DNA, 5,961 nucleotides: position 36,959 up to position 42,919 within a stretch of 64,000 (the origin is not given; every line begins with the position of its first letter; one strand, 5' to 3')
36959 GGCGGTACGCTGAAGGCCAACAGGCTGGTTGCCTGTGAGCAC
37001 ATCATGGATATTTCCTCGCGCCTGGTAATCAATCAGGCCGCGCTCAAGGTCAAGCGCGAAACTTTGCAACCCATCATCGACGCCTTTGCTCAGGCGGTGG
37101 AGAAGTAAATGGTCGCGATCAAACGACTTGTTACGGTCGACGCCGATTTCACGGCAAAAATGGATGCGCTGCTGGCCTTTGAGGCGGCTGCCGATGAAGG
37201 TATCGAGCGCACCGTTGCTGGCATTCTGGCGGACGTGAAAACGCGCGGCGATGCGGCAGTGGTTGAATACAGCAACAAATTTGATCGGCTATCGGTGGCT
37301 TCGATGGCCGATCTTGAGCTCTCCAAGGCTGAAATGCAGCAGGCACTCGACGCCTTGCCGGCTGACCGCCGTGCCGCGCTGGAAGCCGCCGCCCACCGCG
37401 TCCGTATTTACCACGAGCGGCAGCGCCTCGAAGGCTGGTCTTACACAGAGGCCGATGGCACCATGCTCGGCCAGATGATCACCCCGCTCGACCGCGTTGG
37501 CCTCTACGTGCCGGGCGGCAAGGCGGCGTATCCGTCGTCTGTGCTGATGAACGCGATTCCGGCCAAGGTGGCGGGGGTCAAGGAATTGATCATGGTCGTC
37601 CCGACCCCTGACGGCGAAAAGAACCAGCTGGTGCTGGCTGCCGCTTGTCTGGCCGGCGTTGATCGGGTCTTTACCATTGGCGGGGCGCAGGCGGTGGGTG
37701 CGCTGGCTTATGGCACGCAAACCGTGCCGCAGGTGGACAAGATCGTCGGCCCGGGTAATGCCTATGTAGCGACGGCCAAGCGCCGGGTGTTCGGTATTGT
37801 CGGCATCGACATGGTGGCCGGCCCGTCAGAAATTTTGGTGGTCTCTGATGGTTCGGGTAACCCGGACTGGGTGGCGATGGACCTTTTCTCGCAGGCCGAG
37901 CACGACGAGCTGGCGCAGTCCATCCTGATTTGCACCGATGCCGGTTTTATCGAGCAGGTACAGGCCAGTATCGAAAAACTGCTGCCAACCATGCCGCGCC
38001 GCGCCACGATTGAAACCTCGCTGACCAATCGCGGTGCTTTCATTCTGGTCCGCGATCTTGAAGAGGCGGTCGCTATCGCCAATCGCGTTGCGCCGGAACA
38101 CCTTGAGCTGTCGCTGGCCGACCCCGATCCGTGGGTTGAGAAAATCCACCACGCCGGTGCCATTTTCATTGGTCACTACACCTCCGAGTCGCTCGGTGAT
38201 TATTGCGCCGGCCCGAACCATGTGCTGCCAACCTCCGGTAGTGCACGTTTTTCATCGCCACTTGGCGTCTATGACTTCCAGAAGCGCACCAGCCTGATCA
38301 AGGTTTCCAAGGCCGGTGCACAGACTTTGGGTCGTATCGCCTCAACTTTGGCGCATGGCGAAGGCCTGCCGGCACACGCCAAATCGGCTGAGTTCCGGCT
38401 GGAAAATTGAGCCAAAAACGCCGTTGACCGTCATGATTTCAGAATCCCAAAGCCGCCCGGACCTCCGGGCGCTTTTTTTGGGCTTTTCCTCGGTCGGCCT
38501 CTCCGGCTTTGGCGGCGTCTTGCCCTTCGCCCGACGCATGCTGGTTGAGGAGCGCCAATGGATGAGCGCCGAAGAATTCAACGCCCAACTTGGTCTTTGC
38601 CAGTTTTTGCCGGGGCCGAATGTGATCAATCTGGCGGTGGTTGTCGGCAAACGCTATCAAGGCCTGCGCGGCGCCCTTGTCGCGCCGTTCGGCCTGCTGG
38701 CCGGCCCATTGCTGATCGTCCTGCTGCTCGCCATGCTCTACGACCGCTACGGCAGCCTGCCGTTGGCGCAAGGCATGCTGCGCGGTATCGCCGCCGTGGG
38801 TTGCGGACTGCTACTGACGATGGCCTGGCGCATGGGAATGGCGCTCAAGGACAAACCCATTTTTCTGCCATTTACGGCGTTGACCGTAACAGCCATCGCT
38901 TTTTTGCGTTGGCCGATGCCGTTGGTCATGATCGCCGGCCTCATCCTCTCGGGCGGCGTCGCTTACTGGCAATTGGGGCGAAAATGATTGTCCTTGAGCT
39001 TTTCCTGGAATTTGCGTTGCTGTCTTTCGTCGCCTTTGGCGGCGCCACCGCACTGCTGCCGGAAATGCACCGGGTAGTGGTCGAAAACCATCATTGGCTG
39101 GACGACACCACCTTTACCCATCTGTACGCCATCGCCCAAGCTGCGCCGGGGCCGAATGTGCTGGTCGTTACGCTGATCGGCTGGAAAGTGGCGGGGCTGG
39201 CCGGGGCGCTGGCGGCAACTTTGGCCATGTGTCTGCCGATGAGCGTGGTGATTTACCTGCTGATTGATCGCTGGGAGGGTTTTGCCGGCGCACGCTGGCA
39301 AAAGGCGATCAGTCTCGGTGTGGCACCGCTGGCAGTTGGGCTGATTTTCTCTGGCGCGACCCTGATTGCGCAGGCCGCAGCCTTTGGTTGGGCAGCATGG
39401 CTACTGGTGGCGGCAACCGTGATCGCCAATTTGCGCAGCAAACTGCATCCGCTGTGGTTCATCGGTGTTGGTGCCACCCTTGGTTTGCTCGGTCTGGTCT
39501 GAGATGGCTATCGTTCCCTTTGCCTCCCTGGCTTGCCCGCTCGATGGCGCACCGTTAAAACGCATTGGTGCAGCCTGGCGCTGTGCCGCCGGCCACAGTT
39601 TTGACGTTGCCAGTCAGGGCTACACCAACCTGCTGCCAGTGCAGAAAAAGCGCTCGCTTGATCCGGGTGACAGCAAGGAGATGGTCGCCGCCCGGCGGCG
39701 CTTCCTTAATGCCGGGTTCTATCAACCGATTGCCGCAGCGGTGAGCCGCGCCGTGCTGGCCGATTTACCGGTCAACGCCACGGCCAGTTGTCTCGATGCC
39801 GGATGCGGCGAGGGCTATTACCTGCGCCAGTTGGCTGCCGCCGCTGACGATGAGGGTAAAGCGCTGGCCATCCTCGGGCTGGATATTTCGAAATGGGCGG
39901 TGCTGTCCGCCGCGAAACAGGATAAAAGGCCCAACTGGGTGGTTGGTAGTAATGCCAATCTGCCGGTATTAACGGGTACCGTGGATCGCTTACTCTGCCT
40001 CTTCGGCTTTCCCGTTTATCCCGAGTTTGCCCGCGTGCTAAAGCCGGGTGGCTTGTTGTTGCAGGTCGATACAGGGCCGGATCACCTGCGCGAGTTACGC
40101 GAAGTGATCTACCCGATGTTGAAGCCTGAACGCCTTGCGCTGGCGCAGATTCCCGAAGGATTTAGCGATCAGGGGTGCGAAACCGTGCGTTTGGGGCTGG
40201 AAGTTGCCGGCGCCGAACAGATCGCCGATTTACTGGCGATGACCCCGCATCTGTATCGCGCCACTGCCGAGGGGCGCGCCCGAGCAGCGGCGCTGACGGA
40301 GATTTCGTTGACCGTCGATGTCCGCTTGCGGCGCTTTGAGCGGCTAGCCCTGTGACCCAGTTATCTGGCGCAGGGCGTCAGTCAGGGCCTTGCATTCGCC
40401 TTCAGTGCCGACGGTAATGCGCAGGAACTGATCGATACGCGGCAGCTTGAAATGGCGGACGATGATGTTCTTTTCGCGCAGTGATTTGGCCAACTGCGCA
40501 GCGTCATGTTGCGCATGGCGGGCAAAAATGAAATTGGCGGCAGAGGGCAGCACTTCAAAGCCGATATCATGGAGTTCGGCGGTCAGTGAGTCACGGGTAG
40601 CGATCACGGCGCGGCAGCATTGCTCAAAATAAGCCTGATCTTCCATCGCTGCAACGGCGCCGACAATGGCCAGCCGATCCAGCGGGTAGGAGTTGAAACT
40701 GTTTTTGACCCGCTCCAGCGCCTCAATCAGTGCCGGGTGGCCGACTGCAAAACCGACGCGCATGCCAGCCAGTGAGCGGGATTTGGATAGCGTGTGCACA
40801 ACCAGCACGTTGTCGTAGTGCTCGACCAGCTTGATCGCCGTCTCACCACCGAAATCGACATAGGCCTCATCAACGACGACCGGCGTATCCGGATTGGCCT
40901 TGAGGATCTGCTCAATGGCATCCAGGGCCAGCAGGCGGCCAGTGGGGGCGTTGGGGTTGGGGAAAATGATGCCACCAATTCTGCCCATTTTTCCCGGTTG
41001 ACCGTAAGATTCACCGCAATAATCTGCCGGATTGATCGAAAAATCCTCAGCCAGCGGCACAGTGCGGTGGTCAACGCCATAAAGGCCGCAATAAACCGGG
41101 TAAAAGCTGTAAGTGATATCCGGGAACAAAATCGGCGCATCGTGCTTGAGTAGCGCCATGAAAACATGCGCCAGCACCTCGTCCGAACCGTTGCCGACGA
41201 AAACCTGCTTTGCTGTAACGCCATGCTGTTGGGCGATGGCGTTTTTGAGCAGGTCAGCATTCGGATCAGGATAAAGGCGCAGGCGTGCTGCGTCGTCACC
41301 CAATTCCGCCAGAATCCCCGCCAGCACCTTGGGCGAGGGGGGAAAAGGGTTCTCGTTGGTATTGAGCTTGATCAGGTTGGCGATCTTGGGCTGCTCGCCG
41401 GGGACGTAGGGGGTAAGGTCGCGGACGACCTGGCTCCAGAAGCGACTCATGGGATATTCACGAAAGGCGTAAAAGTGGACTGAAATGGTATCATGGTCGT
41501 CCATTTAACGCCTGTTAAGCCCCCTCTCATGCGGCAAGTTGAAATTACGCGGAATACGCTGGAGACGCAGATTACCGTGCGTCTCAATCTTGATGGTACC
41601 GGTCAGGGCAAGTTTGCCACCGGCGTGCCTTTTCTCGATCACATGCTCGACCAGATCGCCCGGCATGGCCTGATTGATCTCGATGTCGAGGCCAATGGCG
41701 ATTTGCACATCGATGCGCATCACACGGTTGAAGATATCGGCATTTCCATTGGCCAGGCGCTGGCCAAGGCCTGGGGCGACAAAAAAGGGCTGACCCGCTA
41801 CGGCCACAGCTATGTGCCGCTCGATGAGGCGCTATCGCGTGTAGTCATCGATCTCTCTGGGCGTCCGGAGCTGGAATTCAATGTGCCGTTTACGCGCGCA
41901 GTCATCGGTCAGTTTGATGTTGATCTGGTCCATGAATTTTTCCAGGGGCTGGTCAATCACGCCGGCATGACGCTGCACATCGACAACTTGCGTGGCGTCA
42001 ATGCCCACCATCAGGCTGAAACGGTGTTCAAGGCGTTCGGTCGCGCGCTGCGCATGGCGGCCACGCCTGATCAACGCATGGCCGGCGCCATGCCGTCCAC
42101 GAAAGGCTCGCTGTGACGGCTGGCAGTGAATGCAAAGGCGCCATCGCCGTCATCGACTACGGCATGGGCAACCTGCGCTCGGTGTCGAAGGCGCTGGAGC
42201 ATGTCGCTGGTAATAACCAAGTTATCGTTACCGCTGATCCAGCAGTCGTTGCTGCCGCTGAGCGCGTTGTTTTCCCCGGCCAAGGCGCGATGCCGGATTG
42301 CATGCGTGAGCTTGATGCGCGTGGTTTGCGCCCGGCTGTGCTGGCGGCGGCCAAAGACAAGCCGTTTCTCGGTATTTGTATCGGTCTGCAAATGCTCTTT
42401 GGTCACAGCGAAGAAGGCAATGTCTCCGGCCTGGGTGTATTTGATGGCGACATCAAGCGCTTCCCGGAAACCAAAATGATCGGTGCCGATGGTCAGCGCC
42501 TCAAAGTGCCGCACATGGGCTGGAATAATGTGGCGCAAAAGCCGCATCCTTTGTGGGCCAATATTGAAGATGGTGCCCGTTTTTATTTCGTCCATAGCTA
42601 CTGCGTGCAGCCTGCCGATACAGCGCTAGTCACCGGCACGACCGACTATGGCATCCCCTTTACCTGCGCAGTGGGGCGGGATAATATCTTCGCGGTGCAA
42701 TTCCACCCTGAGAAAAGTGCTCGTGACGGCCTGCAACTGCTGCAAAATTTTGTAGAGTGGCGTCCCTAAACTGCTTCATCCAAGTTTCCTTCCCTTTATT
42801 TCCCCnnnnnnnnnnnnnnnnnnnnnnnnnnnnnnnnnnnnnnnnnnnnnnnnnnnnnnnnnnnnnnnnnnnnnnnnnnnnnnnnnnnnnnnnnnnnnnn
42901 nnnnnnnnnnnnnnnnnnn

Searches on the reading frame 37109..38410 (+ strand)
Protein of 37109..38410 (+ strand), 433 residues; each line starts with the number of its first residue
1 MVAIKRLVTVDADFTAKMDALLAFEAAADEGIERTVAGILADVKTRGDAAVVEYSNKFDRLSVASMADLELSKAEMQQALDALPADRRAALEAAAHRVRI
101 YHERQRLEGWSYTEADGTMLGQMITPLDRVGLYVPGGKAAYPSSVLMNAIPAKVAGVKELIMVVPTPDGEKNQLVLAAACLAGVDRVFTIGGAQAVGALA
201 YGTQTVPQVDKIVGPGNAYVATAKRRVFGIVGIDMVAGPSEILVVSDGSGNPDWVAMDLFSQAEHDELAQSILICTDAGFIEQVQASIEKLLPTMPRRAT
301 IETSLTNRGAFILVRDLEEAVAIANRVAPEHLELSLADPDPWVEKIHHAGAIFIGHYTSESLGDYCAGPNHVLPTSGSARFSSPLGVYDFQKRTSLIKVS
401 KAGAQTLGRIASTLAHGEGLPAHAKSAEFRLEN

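Call 7: search_protein_families(library=ncbifam, proteins=[window:37109-38410:+], max_evalue=1e-10)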
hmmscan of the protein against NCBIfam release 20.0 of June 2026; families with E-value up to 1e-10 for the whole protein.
window:37109-38410:+ (433 aa): 2 families
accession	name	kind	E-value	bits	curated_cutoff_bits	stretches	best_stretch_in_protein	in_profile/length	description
TIGR00069.1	hisD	equivalog_domain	5.3e-160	533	243.8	1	36-430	1-393/393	histidinol dehydrogenase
NF010343.0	PRK13770.1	equivalog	1.7e-120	402.6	647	1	24-430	13-414/416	histidinol dehydrogenase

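Call 11: find_encoding_contigs(protein=window:37109-38410:+, flank=10000, max_places=6)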
Protein window:37109-38410:+ (433 aa): no gene with exactly this product is on record in the collection.

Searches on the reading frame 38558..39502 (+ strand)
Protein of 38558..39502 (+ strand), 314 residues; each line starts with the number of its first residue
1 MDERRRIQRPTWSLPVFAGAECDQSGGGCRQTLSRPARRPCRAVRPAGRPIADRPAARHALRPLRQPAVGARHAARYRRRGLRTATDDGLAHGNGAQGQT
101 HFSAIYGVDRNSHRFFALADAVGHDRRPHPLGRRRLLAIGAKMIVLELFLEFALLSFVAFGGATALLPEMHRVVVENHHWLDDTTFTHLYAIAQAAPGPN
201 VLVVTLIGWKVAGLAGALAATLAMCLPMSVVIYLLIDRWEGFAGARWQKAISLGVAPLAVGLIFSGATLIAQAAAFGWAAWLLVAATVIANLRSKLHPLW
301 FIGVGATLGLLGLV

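Call 56: search_protein_families(library=pfam, proteins=[window:38558-39502:+], max_evalue=0.0001)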
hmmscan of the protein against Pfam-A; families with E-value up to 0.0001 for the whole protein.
window:38558-39502:+ (314 aa): 1 family
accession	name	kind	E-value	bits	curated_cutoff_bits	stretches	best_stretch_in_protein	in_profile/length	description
PF02417.20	Chromate_transp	-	2.5e-38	132.2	28.6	1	146-310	1-166/166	Chromate transporter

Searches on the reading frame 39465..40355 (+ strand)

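Call 56: search_protein_families(library=pfam, proteins=[window:39465-40355:+], max_evalue=0.0001)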
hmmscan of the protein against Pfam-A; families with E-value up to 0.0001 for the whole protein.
window:39465-40355:+ (296 aa): 5 families
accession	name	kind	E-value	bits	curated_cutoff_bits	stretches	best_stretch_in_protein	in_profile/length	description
PF21302.3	Zn_ribbon_RlmA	-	9e-19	67.6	27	1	23-64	2-43/44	RlmA, N-terminal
PF13649.12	Methyltransf_25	-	3.1e-09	37.8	27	1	110-196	2-97/97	Methyltransferase domain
PF08241.18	Methyltransf_11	-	6.3e-09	36.8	21.2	1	110-199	1-94/95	Methyltransferase domain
PF13847.12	Methyltransf_31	-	5.8e-06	26.5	27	0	108-152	6-47/145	Methyltransferase domain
PF08242.18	Methyltransf_12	-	2.6e-05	25.3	30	0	110-170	1-57/98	Methyltransferase domain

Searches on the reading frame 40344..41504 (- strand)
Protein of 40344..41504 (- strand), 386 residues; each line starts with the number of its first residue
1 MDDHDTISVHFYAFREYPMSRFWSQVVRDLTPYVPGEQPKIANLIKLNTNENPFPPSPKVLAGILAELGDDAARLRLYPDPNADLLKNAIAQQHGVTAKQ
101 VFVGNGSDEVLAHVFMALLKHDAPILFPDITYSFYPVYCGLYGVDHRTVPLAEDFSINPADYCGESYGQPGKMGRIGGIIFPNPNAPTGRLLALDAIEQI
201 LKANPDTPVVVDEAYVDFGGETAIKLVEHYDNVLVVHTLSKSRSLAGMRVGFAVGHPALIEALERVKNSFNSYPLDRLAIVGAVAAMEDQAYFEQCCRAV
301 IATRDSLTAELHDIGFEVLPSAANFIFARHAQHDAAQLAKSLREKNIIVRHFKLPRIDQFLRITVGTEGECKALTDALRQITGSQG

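Call 56: search_protein_families(library=pfam, proteins=[window:40344-41504:-], max_evalue=0.0001)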
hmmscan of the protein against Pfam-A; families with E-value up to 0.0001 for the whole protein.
window:40344-41504:- (386 aa): 1 family
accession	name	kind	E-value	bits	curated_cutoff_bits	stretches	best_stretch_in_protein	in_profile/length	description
PF00155.27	Aminotran_1_2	-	1.2e-61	209.3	19.7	1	43-378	2-361/361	Aminotransferase class I and II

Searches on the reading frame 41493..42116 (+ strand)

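Call 56: search_protein_families(library=pfam, proteins=[window:41493-42116:+], max_evalue=0.0001)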
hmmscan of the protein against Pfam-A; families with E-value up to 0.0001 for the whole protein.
window:41493-42116:+ (207 aa): 1 family
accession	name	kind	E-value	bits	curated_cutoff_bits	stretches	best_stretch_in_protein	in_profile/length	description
PF00475.24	IGPD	-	8.6e-65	217.7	27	1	43-186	1-144/144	Imidazoleglycerol-phosphate dehydratase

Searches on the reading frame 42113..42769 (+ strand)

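Call 56: search_protein_families(library=pfam, proteins=[window:42113-42769:+], max_evalue=0.0001)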
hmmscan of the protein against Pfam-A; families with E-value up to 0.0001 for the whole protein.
window:42113-42769:+ (218 aa): 2 families
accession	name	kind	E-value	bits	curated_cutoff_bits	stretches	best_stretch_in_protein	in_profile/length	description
PF00117.34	GATase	-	1.3e-18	67.8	22.8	1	13-214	2-187/190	Glutamine amidotransferase class-I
PF07685.20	GATase_3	-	4.6e-05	23.6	27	1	28-124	19-124/196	CobB/CobQ-like glutamine amidotransferase domain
